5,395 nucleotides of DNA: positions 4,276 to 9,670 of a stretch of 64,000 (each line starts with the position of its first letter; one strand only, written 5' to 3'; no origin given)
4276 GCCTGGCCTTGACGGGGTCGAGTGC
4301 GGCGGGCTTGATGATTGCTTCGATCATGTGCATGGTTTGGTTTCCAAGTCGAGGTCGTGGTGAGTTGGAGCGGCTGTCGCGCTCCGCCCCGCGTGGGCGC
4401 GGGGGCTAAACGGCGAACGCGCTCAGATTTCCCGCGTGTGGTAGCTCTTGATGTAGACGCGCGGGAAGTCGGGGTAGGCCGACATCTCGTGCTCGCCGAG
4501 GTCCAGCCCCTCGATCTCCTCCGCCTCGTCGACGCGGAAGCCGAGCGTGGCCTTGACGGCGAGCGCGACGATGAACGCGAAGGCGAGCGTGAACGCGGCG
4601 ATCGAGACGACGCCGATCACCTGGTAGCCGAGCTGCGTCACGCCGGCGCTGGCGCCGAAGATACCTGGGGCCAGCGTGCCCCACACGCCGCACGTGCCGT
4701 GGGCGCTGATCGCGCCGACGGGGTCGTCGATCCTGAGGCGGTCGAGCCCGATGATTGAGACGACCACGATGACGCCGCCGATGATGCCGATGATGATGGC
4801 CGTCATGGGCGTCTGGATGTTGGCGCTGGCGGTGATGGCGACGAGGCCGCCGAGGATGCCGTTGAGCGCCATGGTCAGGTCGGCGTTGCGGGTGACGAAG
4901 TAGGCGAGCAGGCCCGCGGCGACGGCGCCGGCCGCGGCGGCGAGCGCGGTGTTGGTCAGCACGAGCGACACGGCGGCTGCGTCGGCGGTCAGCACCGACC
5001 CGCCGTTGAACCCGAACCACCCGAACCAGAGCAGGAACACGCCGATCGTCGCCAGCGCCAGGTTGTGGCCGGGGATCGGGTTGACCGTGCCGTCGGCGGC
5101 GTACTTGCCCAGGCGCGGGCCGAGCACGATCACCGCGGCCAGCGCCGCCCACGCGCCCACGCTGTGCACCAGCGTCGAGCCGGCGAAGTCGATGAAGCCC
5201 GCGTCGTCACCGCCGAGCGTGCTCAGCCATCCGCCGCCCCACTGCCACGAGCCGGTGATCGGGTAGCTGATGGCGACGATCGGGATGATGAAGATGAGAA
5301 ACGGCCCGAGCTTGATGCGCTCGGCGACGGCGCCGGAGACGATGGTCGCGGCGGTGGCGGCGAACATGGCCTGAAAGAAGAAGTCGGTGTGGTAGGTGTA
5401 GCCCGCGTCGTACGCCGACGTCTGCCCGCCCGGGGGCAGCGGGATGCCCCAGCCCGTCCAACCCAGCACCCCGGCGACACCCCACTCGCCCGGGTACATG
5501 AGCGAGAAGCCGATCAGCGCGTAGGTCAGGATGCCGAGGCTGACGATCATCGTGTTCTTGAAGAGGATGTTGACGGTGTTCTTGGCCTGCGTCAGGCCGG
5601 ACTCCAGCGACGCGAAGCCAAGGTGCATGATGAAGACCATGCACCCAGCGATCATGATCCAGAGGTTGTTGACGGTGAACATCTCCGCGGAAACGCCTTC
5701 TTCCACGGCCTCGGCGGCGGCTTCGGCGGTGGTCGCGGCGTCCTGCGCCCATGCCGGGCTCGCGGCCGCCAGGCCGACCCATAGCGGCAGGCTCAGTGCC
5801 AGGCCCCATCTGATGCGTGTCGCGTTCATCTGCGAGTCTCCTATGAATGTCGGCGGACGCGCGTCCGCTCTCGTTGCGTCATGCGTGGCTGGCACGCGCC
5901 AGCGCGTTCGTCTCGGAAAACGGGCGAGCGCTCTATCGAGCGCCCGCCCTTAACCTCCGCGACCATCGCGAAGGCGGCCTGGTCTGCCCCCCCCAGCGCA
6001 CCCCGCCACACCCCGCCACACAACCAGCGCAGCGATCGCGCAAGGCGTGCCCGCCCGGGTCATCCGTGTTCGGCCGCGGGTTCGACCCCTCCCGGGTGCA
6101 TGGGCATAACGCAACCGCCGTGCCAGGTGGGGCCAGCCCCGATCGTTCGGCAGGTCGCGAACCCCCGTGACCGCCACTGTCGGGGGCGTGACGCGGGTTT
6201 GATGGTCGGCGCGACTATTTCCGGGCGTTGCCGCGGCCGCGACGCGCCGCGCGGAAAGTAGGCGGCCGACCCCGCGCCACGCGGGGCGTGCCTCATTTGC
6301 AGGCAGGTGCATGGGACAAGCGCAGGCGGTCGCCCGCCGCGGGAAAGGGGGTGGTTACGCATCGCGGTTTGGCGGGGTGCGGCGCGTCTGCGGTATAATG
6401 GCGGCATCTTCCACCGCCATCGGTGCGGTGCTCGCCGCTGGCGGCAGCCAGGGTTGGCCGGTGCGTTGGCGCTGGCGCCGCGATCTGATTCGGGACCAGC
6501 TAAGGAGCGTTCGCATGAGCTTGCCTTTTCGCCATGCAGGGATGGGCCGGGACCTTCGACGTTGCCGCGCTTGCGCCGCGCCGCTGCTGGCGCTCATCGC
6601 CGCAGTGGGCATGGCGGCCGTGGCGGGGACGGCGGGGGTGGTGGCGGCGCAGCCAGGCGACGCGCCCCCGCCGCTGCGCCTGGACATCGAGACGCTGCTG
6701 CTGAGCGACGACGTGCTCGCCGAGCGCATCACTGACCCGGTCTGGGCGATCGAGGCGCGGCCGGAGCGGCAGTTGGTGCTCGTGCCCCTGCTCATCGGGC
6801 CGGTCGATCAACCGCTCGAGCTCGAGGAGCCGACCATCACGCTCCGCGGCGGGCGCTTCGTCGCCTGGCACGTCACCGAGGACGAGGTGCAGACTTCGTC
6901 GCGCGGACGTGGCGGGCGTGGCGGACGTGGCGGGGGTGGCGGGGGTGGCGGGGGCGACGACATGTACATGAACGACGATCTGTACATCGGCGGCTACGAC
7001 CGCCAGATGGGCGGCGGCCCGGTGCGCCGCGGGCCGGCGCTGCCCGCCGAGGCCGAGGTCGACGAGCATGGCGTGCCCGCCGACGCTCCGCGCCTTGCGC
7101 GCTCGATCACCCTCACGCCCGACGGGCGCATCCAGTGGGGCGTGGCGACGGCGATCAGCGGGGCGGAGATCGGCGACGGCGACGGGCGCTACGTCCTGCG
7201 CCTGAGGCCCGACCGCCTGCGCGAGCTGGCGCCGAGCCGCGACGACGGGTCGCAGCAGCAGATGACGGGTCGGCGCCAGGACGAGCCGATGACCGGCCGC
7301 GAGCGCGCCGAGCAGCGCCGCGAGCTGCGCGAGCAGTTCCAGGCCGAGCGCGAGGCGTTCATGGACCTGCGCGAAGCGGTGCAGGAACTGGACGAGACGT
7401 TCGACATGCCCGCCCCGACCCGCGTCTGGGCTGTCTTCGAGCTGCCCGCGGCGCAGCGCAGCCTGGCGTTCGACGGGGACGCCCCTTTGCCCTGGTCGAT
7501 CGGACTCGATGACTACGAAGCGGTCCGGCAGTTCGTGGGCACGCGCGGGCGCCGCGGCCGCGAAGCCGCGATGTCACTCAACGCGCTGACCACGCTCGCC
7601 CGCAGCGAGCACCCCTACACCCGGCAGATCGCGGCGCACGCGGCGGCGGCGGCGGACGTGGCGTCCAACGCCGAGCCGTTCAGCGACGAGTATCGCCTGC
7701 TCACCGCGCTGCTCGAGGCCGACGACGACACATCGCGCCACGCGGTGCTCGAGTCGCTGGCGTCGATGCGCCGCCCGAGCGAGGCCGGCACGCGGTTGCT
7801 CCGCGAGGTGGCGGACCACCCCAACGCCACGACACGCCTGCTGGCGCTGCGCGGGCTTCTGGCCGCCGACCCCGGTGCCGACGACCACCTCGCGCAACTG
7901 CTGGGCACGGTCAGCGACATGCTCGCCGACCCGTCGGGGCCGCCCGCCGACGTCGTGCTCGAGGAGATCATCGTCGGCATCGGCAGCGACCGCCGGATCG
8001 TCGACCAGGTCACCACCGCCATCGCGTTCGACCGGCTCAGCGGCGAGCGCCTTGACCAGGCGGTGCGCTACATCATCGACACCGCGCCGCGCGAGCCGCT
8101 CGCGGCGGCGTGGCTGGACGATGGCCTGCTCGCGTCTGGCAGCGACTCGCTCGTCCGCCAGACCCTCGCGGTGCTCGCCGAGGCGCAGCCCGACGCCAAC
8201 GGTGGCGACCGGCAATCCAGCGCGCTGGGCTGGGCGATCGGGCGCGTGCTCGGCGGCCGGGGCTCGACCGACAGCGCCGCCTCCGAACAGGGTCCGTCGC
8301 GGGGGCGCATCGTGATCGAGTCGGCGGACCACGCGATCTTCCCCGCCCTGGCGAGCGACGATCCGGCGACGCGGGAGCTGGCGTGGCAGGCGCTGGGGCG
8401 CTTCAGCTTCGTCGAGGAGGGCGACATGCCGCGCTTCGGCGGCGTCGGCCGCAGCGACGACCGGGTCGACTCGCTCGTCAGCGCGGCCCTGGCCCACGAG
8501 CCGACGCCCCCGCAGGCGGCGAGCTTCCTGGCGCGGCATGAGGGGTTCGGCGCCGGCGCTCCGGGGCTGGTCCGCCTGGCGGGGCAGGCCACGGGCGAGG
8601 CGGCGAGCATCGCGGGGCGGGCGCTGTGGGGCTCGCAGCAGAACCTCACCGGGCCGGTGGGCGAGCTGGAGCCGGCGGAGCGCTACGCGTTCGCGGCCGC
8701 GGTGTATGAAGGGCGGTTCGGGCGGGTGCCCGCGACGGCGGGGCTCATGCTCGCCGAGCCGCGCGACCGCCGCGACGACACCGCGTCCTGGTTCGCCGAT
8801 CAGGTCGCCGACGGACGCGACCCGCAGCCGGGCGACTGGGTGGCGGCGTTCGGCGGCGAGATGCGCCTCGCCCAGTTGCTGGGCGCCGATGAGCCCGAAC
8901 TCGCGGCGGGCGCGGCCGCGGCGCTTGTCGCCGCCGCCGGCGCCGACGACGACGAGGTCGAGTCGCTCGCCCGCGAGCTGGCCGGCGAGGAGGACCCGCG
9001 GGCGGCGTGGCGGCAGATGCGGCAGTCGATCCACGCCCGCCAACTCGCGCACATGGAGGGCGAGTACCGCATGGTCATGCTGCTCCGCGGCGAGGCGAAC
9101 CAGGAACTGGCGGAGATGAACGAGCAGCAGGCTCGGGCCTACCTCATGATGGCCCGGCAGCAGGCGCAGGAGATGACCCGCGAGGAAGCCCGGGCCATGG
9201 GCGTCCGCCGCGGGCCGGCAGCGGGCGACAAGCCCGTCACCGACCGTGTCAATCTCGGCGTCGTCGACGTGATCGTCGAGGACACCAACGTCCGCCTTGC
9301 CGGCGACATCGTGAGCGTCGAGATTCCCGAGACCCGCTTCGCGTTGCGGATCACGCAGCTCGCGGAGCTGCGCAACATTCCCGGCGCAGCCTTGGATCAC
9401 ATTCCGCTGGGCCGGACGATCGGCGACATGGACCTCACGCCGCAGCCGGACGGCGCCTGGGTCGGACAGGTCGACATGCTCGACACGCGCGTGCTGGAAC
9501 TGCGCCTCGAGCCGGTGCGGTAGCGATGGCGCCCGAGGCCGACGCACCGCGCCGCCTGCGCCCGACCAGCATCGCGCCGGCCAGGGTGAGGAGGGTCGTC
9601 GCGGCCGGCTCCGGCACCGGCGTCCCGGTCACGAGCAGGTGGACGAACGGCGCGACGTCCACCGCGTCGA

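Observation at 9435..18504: Tandem array of five co-oriented PEP-CTERM exoprotein genes, four carrying dockerin-like EF-hand pairs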

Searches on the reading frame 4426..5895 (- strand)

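Call 43: search_protein_families(library=pfam, proteins=[window:4426-5895:-], max_evalue=0.001)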
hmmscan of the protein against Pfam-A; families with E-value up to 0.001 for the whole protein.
window:4426-5895:- (490 aa): 1 family
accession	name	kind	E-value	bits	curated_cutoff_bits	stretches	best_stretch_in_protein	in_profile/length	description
PF00909.26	Ammonium_transp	-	6.5e-107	358.1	23.2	1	78-474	1-399/399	Ammonium Transporter Family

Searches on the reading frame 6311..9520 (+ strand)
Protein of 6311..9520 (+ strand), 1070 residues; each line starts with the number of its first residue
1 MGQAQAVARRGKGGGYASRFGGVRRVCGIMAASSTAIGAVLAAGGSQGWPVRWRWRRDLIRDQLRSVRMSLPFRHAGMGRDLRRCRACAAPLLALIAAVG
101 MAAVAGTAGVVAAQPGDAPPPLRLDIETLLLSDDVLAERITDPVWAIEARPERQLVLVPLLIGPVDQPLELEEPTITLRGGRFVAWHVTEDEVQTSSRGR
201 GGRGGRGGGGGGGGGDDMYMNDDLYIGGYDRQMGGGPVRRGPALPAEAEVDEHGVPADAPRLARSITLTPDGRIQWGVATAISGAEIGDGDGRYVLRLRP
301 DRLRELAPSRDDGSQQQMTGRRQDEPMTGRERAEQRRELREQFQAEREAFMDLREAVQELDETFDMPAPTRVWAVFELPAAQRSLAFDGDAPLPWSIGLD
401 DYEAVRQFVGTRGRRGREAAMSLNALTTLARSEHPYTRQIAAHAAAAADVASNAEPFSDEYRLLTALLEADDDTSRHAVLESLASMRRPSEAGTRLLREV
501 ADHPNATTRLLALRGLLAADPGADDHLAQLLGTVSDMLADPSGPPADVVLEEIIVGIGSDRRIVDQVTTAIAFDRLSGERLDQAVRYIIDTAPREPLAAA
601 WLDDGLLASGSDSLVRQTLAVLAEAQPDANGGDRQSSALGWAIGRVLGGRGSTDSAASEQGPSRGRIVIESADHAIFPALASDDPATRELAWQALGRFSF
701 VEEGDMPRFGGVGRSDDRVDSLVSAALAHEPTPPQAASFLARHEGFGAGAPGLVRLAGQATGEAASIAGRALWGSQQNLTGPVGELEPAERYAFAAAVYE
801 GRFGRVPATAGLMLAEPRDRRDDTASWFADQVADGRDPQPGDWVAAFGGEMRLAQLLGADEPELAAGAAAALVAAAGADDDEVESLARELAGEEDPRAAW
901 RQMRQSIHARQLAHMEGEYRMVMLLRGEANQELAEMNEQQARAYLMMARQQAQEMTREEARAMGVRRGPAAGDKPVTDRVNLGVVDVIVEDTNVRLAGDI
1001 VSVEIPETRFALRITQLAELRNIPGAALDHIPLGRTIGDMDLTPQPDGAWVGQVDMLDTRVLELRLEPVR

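Call 43: search_protein_families(library=pfam, proteins=[window:6311-9520:+], max_evalue=0.001)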
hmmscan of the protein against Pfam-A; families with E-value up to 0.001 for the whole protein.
window:6311-9520:+ (1070 aa): 1 family
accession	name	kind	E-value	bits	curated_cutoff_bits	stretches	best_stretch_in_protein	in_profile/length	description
PF13646.12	HEAT_2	-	6.7e-05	23.5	27.7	0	463-532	4-72/88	HEAT repeats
